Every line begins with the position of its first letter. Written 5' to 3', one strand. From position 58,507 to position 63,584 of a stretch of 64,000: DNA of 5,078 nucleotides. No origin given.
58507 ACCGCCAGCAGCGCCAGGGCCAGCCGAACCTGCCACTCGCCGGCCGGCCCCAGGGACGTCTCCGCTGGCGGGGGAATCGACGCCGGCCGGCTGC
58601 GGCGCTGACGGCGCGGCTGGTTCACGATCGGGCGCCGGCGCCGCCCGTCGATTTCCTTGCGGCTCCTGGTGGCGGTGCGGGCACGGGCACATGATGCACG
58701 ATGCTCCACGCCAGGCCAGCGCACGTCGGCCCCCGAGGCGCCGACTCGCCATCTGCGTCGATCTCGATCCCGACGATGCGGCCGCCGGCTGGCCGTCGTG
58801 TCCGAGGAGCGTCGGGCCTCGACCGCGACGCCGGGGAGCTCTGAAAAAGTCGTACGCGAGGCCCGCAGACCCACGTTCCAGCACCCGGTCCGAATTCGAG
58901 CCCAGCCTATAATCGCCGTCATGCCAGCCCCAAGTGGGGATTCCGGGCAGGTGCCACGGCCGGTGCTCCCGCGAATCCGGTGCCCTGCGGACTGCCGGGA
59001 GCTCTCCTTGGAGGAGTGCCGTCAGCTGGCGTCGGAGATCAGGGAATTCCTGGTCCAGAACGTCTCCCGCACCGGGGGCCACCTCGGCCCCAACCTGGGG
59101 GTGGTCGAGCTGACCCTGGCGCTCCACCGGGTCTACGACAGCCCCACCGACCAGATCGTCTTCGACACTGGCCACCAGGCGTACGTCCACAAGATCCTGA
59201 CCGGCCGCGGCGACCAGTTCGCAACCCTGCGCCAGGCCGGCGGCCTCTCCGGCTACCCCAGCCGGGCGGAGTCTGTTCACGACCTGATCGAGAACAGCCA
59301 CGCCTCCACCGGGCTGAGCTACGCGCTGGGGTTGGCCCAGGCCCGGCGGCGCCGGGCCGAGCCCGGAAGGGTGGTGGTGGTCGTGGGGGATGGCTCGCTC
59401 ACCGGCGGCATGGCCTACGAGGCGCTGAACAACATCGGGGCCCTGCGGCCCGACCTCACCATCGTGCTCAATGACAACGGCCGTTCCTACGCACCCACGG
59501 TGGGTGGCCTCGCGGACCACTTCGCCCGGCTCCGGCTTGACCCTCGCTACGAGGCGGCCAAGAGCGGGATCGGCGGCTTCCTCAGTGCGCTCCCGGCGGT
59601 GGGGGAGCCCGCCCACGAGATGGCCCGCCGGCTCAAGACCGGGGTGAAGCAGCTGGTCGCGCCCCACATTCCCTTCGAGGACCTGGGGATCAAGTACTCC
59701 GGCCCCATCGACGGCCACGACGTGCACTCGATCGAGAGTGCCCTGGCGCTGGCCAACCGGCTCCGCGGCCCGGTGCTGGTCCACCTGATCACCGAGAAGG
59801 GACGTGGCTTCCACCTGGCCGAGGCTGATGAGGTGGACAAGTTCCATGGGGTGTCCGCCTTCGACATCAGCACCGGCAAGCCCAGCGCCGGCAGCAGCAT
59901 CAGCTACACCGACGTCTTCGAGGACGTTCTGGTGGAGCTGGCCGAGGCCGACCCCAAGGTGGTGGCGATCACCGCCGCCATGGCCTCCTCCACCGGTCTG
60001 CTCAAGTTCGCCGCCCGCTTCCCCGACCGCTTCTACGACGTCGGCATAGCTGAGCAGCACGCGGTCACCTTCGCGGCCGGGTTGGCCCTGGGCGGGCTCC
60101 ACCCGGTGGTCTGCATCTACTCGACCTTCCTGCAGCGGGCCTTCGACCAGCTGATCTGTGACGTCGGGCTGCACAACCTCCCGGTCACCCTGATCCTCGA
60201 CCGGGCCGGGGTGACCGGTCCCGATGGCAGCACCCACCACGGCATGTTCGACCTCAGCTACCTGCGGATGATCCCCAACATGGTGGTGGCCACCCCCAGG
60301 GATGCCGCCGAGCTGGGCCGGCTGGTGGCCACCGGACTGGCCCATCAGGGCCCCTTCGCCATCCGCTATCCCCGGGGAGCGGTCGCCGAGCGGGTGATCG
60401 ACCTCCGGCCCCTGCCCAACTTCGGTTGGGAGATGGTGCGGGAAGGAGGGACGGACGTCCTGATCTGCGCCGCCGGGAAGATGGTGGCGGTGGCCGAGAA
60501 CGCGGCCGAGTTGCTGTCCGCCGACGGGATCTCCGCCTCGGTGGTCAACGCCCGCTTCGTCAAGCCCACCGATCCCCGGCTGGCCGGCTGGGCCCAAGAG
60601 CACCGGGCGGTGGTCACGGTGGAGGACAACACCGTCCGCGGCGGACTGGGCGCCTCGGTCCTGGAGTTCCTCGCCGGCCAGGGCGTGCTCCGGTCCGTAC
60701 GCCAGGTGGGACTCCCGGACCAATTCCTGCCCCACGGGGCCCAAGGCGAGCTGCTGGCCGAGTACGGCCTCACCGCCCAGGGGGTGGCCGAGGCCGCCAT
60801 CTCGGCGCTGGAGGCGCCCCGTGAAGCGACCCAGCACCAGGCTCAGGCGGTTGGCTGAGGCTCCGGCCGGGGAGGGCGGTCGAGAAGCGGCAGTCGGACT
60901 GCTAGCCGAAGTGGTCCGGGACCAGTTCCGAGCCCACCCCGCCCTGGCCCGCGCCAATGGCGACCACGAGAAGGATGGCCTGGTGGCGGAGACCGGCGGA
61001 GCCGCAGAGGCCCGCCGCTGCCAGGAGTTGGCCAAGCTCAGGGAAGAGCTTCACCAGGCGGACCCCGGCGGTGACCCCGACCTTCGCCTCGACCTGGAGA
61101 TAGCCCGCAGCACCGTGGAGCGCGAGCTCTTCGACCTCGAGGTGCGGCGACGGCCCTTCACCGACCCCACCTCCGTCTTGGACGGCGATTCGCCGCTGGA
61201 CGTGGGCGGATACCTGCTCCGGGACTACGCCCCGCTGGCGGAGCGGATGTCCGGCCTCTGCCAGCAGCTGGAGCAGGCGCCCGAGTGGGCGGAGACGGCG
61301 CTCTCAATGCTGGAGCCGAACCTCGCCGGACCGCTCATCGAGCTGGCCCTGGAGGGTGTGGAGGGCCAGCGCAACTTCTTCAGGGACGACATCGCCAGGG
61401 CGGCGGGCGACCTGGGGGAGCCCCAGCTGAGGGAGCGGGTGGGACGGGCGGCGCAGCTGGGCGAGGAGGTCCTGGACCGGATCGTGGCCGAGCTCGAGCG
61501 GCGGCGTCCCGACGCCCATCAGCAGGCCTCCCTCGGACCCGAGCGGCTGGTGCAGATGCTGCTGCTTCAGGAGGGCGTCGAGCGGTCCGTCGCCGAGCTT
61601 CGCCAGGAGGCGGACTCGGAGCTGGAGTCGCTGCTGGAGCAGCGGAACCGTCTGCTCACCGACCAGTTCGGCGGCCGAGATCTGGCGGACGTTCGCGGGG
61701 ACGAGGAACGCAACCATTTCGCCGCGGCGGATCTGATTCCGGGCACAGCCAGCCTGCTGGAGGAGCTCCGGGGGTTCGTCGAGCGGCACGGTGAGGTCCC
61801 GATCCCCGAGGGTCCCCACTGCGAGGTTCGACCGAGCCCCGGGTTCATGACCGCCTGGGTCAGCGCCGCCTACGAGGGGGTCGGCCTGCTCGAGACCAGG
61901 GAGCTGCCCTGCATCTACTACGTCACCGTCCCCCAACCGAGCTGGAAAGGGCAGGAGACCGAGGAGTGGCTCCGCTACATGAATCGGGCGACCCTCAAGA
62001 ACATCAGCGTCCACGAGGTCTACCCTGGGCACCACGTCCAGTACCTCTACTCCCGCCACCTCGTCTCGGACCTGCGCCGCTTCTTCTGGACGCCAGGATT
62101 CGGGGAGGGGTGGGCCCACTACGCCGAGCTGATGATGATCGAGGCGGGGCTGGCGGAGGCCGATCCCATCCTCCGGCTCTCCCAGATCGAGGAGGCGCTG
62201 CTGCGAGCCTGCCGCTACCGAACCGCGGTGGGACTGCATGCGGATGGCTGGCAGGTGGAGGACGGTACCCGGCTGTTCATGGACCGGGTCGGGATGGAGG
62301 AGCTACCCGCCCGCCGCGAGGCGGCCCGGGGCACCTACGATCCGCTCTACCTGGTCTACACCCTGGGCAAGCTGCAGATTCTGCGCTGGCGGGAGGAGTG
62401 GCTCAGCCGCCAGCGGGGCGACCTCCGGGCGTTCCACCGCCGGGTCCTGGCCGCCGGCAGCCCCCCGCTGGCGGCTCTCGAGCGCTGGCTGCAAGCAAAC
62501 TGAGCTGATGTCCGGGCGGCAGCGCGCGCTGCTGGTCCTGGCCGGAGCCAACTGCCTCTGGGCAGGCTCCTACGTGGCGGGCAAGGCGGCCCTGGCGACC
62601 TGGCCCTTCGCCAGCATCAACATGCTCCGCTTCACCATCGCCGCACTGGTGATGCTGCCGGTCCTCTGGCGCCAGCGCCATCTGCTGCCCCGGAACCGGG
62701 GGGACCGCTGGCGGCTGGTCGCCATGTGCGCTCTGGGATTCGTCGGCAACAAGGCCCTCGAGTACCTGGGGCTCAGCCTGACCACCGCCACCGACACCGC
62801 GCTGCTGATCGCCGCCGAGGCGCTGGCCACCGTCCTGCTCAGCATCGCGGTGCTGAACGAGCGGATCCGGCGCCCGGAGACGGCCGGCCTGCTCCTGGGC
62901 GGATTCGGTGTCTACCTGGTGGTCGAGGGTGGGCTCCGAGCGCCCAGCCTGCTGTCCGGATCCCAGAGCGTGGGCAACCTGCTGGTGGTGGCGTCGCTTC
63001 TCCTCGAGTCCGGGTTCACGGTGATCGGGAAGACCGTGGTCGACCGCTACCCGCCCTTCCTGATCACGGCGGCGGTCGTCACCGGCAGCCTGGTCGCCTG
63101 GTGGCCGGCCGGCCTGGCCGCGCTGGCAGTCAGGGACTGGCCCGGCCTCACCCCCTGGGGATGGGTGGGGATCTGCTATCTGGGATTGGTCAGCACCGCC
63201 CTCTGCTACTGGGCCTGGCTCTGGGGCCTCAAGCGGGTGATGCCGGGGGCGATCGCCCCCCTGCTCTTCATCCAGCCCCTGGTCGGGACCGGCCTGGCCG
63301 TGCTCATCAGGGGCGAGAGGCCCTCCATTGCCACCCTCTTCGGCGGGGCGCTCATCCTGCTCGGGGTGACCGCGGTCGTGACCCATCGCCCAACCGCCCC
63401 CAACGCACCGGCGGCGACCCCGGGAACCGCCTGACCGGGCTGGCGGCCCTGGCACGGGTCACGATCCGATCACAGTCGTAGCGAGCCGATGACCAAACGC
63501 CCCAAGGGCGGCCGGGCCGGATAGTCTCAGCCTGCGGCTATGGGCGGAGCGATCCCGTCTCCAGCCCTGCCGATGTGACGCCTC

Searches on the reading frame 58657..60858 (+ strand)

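Call 61: search_protein_families(library=pfam, proteins=[window:58657-60858:+], max_evalue=0.001)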
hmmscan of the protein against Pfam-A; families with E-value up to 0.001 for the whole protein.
window:58657-60858:+ (733 aa): 4 families
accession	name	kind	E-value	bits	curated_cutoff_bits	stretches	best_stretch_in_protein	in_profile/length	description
PF13292.11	DXP_synthase_N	-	1.6e-108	362.6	21.2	1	104-379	1-274/274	1-deoxy-D-xylulose-5-phosphate synthase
PF02779.29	Transket_pyr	-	1.8e-47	161.7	27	1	414-576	2-172/174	Transketolase, pyrimidine binding domain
PF02780.25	Transketolase_C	-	4e-31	107.9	25.9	1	591-710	3-124/124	Transketolase, C-terminal domain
PF02775.26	TPP_enzyme_C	-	0.00074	19.8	21.9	0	218-275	32-83/151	Thiamine pyrophosphate enzyme, C-terminal TPP binding domain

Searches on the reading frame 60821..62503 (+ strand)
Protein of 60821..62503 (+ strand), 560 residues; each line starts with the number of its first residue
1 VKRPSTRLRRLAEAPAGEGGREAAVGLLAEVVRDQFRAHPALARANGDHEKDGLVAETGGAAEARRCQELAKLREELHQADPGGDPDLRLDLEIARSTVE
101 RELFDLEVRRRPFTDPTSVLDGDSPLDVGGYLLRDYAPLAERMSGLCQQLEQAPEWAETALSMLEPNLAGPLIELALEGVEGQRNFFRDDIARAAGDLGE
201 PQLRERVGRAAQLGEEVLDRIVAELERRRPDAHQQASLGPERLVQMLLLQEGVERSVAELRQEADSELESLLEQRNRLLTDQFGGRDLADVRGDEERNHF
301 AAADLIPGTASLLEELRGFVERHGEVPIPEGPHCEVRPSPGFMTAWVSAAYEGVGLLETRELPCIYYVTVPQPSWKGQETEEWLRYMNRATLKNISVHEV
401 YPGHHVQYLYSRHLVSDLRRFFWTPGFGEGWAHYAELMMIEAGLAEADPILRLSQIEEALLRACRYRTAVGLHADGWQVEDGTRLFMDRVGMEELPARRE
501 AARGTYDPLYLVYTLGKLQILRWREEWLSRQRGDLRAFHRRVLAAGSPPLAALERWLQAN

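Call 61: search_protein_families(library=pfam, proteins=[window:60821-62503:+], max_evalue=0.001)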
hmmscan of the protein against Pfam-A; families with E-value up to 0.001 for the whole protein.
window:60821-62503:+ (560 aa): 1 family
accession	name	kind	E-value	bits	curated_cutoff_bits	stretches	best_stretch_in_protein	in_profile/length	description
PF05960.17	DUF885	-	2.1e-66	226.1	32.4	1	40-555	1-530/532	Bacterial protein of unknown function (DUF885)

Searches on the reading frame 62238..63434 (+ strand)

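Call 61: search_protein_families(library=pfam, proteins=[window:62238-63434:+], max_evalue=0.001)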
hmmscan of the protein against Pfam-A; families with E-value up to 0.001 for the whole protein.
window:62238-63434:+ (398 aa): 1 family
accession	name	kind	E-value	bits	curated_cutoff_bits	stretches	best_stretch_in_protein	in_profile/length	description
PF00892.27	EamA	-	1.3e-39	136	28.2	2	97-229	3-134/135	EamA-like transporter family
